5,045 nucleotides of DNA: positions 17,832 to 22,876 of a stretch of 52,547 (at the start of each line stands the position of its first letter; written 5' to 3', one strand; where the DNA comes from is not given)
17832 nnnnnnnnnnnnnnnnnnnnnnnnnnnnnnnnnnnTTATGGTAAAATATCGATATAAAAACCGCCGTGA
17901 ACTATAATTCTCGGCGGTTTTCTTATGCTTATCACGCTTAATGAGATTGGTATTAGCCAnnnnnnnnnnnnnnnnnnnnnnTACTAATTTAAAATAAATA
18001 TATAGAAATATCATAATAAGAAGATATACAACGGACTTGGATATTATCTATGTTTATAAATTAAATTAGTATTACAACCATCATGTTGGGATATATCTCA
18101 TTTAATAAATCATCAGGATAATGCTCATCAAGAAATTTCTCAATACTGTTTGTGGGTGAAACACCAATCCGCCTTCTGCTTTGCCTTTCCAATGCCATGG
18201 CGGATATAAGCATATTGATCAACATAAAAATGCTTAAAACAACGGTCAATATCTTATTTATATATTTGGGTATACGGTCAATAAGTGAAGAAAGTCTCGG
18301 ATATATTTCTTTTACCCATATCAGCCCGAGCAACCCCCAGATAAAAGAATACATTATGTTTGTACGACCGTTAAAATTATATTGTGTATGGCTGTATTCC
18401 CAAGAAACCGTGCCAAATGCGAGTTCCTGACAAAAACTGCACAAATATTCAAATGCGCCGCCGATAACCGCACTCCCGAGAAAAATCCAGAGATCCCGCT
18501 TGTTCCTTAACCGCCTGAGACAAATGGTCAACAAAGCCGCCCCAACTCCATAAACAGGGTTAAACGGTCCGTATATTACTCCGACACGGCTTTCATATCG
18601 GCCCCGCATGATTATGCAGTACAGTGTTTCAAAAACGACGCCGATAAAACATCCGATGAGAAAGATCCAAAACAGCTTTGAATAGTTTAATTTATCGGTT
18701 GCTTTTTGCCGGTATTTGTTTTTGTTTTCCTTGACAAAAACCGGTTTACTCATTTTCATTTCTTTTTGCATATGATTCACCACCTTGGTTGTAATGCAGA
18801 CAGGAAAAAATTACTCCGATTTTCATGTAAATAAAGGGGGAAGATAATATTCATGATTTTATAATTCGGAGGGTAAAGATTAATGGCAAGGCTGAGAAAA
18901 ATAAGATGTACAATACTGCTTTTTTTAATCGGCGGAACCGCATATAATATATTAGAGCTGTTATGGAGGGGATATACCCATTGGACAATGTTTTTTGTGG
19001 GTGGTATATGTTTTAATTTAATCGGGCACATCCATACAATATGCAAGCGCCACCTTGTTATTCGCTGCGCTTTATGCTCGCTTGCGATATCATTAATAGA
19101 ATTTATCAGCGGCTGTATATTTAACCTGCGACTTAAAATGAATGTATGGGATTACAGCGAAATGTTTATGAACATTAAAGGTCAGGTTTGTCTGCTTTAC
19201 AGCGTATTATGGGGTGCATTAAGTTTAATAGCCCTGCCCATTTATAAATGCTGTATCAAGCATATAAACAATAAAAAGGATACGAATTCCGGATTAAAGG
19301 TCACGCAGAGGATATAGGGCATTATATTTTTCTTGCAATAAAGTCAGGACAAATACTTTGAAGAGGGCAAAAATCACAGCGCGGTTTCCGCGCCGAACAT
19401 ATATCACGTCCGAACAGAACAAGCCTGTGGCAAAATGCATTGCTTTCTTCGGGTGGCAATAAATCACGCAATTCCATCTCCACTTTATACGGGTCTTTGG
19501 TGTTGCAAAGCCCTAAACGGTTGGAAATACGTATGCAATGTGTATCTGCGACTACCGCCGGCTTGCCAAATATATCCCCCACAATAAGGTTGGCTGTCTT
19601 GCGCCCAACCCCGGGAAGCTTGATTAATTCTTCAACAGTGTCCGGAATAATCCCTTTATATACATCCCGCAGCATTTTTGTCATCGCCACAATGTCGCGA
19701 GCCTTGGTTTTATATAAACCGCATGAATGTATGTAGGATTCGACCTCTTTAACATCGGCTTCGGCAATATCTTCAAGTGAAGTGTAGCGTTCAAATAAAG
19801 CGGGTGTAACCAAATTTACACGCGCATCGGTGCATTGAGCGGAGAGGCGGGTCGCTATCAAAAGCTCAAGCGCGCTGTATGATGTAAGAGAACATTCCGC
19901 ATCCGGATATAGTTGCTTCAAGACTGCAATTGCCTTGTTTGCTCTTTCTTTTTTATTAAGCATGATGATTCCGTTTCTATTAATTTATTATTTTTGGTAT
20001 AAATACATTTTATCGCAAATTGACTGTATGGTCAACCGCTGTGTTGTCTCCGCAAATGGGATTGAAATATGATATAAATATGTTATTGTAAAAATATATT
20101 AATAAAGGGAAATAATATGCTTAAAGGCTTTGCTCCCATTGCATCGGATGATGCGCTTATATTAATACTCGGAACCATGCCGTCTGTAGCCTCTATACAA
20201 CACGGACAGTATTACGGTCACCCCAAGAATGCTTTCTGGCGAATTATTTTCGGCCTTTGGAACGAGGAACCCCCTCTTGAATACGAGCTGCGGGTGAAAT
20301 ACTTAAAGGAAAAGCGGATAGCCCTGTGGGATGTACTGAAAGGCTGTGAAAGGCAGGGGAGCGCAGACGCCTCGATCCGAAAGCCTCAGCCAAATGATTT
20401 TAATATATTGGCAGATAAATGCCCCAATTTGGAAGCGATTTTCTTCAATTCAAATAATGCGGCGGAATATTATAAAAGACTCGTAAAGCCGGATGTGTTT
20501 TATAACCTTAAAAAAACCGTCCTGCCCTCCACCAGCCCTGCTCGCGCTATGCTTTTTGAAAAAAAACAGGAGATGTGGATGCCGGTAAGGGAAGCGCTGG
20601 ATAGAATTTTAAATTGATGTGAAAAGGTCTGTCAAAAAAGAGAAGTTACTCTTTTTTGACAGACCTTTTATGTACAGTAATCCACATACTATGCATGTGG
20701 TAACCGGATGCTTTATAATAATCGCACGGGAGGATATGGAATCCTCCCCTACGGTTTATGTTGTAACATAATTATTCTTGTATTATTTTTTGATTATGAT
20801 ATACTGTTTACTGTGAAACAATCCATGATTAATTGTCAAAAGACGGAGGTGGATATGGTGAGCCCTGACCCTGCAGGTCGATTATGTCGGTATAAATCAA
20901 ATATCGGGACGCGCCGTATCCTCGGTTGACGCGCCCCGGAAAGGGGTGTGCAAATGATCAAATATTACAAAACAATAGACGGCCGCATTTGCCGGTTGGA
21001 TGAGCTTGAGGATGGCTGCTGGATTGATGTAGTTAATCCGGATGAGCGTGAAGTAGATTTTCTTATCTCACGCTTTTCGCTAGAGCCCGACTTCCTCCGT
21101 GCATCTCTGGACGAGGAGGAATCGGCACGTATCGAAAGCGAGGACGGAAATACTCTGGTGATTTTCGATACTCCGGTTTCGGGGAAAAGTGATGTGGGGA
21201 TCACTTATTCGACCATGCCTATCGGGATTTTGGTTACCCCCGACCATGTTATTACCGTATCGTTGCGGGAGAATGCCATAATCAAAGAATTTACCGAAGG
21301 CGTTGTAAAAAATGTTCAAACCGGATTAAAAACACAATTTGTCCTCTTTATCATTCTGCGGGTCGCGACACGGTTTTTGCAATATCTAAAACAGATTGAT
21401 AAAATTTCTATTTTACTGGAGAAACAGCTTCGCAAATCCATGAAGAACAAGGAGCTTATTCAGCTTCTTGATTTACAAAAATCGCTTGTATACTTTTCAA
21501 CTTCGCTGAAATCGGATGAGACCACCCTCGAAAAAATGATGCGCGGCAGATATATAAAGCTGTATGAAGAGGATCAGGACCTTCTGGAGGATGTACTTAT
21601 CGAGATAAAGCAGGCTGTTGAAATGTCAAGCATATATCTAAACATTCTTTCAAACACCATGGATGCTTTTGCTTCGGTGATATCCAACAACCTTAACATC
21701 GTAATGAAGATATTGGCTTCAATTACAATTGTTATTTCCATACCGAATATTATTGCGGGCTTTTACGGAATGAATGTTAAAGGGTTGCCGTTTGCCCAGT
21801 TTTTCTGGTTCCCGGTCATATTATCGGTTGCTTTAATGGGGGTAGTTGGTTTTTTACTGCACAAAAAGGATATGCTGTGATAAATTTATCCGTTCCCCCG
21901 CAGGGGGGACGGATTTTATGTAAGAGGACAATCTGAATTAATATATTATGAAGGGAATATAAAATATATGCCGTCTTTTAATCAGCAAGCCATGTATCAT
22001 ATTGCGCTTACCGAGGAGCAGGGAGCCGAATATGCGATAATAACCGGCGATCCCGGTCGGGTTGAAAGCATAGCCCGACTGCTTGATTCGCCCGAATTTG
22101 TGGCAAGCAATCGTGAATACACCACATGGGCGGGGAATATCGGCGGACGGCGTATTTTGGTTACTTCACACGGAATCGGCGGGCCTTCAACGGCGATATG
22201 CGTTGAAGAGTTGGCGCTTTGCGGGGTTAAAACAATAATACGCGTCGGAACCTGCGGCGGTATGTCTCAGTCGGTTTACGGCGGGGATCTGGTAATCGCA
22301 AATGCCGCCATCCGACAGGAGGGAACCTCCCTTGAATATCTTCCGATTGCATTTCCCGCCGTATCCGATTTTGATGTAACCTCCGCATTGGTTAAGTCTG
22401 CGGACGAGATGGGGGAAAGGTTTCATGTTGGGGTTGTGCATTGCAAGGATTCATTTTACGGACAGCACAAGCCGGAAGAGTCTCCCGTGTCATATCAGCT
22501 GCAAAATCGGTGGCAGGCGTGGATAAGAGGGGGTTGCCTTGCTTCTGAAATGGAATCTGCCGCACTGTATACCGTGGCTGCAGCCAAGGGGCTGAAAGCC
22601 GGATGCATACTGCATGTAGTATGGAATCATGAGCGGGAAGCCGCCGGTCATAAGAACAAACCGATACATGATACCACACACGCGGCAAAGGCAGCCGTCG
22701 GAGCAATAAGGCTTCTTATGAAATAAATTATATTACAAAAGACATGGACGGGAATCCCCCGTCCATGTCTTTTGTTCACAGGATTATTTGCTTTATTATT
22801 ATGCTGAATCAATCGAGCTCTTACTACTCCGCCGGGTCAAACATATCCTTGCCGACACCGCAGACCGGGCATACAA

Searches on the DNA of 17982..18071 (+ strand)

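Call 49: search_dna_similar(query=window:17982-18071:+, collection=plasmids, mode=distant, max_evalue=1, max_rows=10)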
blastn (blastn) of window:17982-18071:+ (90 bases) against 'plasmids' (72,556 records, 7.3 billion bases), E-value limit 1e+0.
Records with a match: 22; places in all: 23; records where one place covers at least 80% of the query: 1.
Best place of each record, by identity: 95-99% 1; 90-95% 3; 80-90% 14; 60-80% 4.
By first word of the organism name: Clostridioides 13; Bacillus 3; Rahnella 2; Candidatus 1; Priestia 1; Enterococcus 1; Deferribacter 1.
By predicted mobility (MOB-suite, as given by PLSDB): non-mobilizable 19; mobilizable 3.
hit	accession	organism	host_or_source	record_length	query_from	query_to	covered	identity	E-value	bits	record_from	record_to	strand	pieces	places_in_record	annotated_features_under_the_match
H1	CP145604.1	Candidatus Stammera capleta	-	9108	1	79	88%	72.6%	2e-2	45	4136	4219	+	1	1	record has no annotation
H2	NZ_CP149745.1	Clostridioides difficile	Homo sapiens,single cell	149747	2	50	54%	77.6%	7e-1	40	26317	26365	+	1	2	none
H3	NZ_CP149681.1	Clostridioides difficile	Dog,single cell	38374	2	50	54%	77.6%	7e-1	40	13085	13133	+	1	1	none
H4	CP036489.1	Rahnella aquatilis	cell culture,Rice-wheat rotation soil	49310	7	50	49%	79.5%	7e-1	40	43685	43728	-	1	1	none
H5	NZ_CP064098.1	Priestia aryabhattai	cell culture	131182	7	47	46%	83.7%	7e-1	40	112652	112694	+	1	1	none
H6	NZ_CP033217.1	Clostridioides difficile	Homo sapiens,stool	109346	2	41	44%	85.0%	6e-2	43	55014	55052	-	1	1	none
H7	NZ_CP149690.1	Clostridioides difficile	-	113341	2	41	44%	85.0%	6e-2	43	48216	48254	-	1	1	none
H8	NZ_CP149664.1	Clostridioides difficile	-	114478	2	41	44%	85.0%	6e-2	43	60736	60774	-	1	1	none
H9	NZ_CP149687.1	Clostridioides difficile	Dog,single cell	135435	2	41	44%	85.0%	6e-2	43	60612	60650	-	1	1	none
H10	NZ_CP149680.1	Clostridioides difficile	-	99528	2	41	44%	85.0%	6e-2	43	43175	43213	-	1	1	none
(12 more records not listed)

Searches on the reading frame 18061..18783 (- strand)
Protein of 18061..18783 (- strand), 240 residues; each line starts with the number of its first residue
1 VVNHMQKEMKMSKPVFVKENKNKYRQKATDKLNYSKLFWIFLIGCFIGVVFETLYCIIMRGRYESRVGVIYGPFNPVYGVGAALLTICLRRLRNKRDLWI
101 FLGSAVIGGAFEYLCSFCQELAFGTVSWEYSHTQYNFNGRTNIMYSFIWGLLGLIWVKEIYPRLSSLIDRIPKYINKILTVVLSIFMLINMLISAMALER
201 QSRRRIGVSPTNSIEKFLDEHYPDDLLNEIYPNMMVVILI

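Call 57: search_protein_families(library=pfam, proteins=[window:18061-18783:-], max_evalue=0.01)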
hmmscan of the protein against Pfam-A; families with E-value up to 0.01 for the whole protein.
window:18061-18783:- (240 aa): 4 families
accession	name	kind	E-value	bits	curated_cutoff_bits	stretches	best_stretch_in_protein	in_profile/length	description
PF06541.16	ABC_trans_CmpB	-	8.7e-43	146.5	25.9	1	39-194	1-150/151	Putative ABC-transporter type IV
PF07690.21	MFS_1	-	0.0024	17.3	33.4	1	37-197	153-291/347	Major Facilitator Superfamily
PF02687.27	FtsX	-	0.007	16.9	25.5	0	24-85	38-102/120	FtsX-like permease C-terminal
PF10277.15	Frag1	-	0.0087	16.1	30.3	0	38-131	126-218/220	Frag1/DRAM/Sfk1 family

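Call 70: find_homologous_proteins(query=window:18061-18771:-, max_evalue=1e-40)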
Query window:18061-18771:- (236 aa): 430 proteins with E <= 1e-40 among 1266 candidates; the best 120 are listed.
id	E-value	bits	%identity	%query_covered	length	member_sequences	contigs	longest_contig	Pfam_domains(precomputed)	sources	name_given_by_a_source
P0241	1.4e-155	534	100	100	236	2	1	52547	PF06541.17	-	-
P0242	4.8e-117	408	74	98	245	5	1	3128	PF06541.17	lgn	-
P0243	1.0e-113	397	76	97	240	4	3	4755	PF06541.17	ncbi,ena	-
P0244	1.9e-112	393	72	99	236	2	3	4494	PF06541.17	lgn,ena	-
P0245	9.6e-112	390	71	98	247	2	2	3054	PF06541.17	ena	-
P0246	8.4e-111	387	72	97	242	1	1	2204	PF06541.17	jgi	jgi:uncharacterized membrane protein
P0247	9.9e-105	367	68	96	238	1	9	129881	PF06541.17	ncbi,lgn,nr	ncbi:MAG: putative ABC transporter permease [Oscillospiraceae bacterium]|nr:putative ABC transporter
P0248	2.8e-104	366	69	95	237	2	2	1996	PF06541.17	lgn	-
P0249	8.7e-104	364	71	93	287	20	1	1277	PF06541.17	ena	-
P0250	4.6e-103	362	68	98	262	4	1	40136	PF06541.17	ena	-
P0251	7.2e-100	351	67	94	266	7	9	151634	PF06541.17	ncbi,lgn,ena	-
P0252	3.5e-96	339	64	94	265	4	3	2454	PF06541.17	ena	-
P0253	6.5e-96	339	65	98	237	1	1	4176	PF06541.17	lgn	-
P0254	8.7e-96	338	63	99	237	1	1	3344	PF06541.17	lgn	-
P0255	3.3e-94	333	65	93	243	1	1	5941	PF06541.17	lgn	-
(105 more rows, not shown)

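Call 72: find_encoding_contigs(protein=P0243, flank=5000, max_places=3)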
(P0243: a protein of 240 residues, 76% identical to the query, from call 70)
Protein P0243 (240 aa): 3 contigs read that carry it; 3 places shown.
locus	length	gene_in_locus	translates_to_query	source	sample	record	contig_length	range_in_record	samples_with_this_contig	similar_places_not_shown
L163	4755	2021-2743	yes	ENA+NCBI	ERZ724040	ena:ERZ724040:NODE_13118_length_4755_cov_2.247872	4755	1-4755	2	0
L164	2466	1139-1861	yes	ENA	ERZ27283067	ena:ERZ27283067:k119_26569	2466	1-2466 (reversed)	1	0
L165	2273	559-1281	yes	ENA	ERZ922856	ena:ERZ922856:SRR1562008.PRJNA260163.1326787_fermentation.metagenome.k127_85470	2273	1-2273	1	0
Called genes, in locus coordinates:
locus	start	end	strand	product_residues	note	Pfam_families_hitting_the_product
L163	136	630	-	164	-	PF03167:UDG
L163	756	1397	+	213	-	PF00730:HhH-GPD, PF00633:HHH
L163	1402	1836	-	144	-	PF06541:ABC_trans_CmpB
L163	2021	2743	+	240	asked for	PF06541:ABC_trans_CmpB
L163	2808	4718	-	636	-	PF22745:Nlig-Ia, PF01653:DNA_ligase_aden, PF03120:OB_DNA_ligase, PF03119:DNA_ligase_ZBD, PF14520:HHH_5 (faint), PF12826:HHH_2, PF00533:BRCT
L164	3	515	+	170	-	?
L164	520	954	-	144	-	PF06541:ABC_trans_CmpB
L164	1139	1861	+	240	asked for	PF06541:ABC_trans_CmpB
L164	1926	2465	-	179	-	?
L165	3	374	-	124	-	?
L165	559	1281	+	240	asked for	PF06541:ABC_trans_CmpB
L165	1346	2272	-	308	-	?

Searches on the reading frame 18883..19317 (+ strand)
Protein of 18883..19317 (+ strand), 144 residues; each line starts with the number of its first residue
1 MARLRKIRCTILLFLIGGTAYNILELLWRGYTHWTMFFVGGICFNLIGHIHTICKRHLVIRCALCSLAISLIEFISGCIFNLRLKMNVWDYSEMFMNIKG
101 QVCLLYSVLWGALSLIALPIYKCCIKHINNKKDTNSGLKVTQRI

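Call 66: search_protein_families(library=pfam, proteins=[window:18883-19317:+], max_evalue=0.00001)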
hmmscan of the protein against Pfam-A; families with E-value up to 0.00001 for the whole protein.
window:18883-19317:+ (144 aa): 1 family
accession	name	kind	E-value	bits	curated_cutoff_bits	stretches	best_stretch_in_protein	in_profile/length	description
PF06541.16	ABC_trans_CmpB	-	8.1e-14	52.5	25.9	1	41-128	34-123/151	Putative ABC-transporter type IV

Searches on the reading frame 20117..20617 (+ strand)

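Call 65: search_protein_families(library=pfam, proteins=[window:20117-20617:+], max_evalue=0.00001)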
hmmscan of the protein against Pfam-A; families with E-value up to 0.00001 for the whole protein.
window:20117-20617:+ (166 aa): 1 family
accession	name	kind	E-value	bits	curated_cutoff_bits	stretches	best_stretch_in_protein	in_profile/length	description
PF03167.25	UDG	-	1.1e-09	39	24.3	1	10-152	5-131/141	Uracil DNA glycosylase superfamily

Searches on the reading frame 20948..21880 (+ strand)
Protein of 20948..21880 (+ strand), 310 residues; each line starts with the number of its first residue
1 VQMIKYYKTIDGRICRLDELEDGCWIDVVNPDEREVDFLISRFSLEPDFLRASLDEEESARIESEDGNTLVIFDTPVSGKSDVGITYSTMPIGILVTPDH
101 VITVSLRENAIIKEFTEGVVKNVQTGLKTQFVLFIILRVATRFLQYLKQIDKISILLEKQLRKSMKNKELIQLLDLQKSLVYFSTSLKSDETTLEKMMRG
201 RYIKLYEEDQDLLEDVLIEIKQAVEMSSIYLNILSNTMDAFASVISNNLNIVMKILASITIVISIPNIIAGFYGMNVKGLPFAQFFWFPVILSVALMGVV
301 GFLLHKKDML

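Call 65: search_protein_families(library=pfam, proteins=[window:20948-21880:+], max_evalue=0.00001)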
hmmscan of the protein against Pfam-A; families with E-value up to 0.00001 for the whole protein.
window:20948-21880:+ (310 aa): 1 family
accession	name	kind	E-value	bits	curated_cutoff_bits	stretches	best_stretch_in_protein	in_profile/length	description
PF01544.23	CorA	-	2.4e-56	191.6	27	1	22-306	3-292/292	CorA-like Mg2+ transporter protein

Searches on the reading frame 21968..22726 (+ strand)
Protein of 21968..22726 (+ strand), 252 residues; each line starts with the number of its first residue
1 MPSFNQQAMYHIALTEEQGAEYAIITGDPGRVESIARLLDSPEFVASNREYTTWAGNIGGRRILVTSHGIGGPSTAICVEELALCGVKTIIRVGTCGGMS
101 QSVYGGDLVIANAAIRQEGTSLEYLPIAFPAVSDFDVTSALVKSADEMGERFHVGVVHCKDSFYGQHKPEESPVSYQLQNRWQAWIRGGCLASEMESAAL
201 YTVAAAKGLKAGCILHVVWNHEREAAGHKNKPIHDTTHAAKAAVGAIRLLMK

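Call 65: search_protein_families(library=pfam, proteins=[window:21968-22726:+], max_evalue=0.00001)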
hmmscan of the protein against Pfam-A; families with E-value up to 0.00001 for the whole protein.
window:21968-22726:+ (252 aa): 1 family
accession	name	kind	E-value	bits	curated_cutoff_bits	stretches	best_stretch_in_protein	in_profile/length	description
PF01048.26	PNP_UDP_1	-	3.7e-43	148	25.1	1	22-243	2-223/233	Phosphorylase superfamily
